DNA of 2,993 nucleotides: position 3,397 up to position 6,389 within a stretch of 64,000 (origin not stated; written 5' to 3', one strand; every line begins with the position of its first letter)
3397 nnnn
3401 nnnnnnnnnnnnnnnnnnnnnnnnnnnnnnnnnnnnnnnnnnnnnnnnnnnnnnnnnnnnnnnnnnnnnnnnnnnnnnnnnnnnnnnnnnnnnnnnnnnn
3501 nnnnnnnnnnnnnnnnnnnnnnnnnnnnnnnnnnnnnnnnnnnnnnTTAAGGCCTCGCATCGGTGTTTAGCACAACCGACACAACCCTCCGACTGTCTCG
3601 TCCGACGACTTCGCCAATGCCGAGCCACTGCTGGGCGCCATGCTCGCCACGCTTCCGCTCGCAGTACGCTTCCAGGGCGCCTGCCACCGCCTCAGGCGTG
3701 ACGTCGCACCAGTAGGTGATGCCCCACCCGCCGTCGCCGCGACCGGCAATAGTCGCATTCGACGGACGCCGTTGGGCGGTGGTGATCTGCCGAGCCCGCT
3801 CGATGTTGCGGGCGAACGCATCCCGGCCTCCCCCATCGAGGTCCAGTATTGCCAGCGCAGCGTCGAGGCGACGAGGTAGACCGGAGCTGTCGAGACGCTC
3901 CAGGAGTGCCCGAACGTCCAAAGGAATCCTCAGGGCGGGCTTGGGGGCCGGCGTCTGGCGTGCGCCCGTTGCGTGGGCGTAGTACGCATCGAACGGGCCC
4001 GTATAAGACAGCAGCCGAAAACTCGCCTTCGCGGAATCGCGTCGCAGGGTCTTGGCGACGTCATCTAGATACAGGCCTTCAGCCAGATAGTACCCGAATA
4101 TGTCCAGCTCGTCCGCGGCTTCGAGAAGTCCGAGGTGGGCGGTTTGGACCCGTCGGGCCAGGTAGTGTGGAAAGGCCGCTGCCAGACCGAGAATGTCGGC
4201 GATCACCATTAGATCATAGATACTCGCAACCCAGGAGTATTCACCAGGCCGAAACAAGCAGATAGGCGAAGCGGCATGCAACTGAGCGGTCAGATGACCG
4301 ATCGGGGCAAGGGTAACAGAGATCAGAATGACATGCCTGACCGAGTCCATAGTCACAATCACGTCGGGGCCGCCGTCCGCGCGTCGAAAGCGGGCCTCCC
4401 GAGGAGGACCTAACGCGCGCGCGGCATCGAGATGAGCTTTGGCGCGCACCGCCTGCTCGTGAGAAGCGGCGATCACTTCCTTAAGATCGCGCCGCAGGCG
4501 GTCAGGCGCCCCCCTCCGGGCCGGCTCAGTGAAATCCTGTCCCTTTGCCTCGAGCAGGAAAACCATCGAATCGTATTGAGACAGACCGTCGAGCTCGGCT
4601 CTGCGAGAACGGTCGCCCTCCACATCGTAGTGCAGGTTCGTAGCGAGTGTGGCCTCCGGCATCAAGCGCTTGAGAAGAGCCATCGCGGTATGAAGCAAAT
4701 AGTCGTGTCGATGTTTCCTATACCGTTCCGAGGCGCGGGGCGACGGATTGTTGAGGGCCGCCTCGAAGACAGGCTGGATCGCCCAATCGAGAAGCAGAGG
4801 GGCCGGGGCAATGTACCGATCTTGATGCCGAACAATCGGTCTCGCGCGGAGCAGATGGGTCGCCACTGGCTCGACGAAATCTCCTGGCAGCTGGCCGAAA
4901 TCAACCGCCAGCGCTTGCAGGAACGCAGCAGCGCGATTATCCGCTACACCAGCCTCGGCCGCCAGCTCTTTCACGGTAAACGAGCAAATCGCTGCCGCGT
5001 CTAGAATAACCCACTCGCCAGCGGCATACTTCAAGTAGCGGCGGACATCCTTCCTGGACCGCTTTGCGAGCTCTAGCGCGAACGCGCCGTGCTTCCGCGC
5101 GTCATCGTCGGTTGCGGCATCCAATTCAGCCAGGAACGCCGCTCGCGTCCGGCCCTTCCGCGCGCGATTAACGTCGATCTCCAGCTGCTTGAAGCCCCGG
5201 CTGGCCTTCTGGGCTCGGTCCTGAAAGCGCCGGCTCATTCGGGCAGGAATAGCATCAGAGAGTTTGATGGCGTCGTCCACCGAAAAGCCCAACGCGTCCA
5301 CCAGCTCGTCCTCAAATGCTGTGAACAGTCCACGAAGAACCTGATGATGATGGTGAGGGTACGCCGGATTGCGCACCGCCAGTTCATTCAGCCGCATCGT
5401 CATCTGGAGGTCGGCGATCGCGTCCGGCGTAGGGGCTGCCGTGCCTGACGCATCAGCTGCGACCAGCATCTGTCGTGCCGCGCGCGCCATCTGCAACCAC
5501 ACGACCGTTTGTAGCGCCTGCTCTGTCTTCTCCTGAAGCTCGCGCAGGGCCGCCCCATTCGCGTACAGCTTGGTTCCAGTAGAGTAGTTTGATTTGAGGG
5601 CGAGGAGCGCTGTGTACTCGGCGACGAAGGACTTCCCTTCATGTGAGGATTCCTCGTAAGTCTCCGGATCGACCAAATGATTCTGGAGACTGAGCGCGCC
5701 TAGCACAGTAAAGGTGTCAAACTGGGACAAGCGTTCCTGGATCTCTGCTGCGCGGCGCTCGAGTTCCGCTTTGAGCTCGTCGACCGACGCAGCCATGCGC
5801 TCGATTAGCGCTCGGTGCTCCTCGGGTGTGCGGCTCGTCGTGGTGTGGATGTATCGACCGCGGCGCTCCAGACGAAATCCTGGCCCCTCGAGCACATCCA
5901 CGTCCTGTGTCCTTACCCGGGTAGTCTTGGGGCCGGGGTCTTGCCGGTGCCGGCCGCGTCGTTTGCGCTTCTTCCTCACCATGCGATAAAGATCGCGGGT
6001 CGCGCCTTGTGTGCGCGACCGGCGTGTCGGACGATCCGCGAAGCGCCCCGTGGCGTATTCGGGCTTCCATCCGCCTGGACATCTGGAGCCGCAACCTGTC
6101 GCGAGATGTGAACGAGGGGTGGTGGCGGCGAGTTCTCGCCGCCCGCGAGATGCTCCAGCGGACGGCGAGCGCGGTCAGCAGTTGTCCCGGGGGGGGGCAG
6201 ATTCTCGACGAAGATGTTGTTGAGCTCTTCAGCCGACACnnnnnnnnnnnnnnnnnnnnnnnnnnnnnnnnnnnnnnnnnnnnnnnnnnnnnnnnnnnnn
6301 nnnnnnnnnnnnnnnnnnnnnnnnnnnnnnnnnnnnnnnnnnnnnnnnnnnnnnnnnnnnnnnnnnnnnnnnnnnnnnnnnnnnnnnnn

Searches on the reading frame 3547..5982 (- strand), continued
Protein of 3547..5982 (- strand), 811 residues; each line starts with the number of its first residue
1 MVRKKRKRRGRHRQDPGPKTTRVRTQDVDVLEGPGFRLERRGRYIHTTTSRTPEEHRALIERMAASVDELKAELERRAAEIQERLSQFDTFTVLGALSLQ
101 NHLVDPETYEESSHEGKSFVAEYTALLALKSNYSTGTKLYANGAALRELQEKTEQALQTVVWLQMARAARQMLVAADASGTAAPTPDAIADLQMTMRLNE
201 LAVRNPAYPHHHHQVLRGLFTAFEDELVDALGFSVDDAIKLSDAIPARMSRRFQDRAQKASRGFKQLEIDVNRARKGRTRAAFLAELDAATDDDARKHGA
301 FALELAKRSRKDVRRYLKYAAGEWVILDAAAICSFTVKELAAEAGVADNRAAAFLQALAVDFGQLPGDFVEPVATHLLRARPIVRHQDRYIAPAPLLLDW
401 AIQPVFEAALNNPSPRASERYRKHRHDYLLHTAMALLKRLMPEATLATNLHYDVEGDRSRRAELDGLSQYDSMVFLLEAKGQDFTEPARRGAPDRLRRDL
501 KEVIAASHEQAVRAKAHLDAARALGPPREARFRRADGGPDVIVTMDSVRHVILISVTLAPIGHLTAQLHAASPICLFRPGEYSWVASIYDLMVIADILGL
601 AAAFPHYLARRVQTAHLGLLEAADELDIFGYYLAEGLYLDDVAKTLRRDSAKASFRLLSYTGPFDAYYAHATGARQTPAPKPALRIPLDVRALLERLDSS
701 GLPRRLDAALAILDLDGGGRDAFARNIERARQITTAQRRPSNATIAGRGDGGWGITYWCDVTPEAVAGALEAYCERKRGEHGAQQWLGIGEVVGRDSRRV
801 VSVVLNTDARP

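Call 76: find_encoding_contigs(protein=P0001, flank=10000, max_places=3)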
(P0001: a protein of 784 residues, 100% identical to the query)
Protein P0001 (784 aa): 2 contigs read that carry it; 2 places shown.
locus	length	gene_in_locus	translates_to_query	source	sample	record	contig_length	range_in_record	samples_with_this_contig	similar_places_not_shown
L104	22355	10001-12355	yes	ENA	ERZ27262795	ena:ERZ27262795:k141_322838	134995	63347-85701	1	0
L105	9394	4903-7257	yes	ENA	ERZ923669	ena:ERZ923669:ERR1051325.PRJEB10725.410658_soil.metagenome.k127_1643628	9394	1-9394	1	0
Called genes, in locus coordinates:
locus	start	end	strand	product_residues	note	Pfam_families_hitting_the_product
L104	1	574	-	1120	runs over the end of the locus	PF13620:CarboxypepD_reg (weak), PF13715:CarbopepD_reg_2, PF07715:Plug, PF00593:TonB_dep_Rec_b-barrel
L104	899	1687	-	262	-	PF00072:Response_reg, PF04397:LytTR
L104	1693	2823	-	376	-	PF06580:His_kinase, PF02518:HATPase_c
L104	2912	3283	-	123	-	PF00072:Response_reg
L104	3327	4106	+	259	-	-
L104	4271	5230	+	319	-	-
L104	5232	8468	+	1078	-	PF13620:CarboxypepD_reg, PF13715:CarbopepD_reg_2, PF25183:OMP_b-brl_4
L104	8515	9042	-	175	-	-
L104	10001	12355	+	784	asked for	-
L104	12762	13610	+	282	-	-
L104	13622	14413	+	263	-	-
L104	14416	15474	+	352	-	-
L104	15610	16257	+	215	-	PF01872:RibD_C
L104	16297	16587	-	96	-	PF10041:DUF2277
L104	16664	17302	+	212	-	PF00730:HhH-GPD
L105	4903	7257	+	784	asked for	-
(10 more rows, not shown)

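Call 84: search_protein_families(library=phrogs, proteins=[window:3547-5982:-], max_evalue=0.01)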
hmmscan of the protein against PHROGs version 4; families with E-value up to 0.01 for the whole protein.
window:3547-5982:- (811 aa): 0 families

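Call 85: search_protein_families(library=pfam, proteins=[L102:7704-10169:+, L103:7512-9971:+, L102:5386-7542:+, L103:4102-7512:+, L026:9242-11554:+, L032:9578-11941:+, L037:6554-8818:+], max_evalue=0.01)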
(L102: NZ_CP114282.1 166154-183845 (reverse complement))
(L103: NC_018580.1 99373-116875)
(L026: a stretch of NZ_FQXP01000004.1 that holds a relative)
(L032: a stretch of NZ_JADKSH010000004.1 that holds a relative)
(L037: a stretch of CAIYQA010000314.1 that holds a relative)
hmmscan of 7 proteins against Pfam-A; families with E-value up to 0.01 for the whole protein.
L102:7704-10169:+ (821 aa): 0 families

L103:7512-9971:+ (819 aa): 0 families

L102:5386-7542:+ (718 aa): 7 families
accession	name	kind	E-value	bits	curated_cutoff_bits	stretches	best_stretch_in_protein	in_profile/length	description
PF07693.20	KAP_NTPase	-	3.6e-40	138.5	20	1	24-309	1-285/293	KAP family P-loop domain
PF13191.12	AAA_16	-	2.5e-07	31.8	32.6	1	21-204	2-161/167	AAA ATPase domain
PF13401.12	AAA_22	-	5.1e-07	30.5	27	1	42-192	3-100/130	AAA domain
PF20703.3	nSTAND1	-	0.00011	22.4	27.1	1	22-135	17-95/379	Novel STAND NTPase 1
PF00005.33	ABC_tran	-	0.0034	18.4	25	1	44-76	11-43/137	ABC transporter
PF13555.12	AAA_29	-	0.0042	17.2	27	0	40-61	18-39/61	P-loop containing region of AAA domain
PF20693.3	YobI-ATPase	-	0.0043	17.1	27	1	33-86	3-52/363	YobI-like P-loop NTPase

L103:4102-7512:+ (1136 aa): 5 families
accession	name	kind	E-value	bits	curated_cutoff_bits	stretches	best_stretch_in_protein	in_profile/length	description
PF00271.37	Helicase_C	-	1e-22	80.9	23.5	1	492-592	14-110/110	Helicase conserved C-terminal domain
PF13020.12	NOV_C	-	1.1e-17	64.4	22.1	1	1012-1094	1-84/91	Protein NO VEIN, C-terminal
PF00176.29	SNF2-rel_dom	-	1.2e-12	48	24.9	1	124-290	21-185/290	SNF2-related domain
PF04851.21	ResIII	-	5.7e-12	46.3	22.5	1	103-269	4-163/164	Type III restriction enzyme, res subunit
PF00270.35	DEAD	-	2.5e-10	40.8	26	1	125-270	19-162/167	DEAD/DEAH box helicase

L026:9242-11554:+ (770 aa): 2 families
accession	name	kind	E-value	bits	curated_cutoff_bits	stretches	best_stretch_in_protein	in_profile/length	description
PF02810.21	SEC-C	-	2.2e-09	37.4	20.4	1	751-769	1-19/19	SEC-C motif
PF08378.17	NERD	-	4.9e-05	24.2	22.1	1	345-440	1-91/111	Nuclease-related domain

L032:9578-11941:+ (787 aa): 0 families

L037:6554-8818:+ (754 aa): 2 families
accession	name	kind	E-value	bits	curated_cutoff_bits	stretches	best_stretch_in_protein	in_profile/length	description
PF02810.21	SEC-C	-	3.6e-08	33.5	20.4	1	729-746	1-18/19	SEC-C motif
PF08378.17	NERD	-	0.00041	21.3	22.1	1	324-416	6-95/111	Nuclease-related domain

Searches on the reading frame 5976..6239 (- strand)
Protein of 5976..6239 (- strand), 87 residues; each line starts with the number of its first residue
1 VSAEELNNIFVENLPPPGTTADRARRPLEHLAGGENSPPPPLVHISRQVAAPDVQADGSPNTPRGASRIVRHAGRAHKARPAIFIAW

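Call 4: search_protein_families(library=pfam, proteins=[window:5976-6239:-], max_evalue=1)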
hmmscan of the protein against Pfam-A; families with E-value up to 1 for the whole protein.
window:5976-6239:- (87 aa): 0 families

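Call 5: search_protein_families(library=padloc, proteins=[window:5976-6239:-], max_evalue=1)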
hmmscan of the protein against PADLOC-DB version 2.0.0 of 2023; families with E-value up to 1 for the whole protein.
window:5976-6239:- (87 aa): 0 families

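Call 6: search_protein_families(library=ncbifam, proteins=[window:5976-6239:-], max_evalue=1)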
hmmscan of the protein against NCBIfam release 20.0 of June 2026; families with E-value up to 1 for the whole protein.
window:5976-6239:- (87 aa): 0 families

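Call 84: search_protein_families(library=phrogs, proteins=[window:5976-6239:-], max_evalue=0.01)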
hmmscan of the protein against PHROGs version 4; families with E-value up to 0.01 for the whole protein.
window:5976-6239:- (87 aa): 0 families
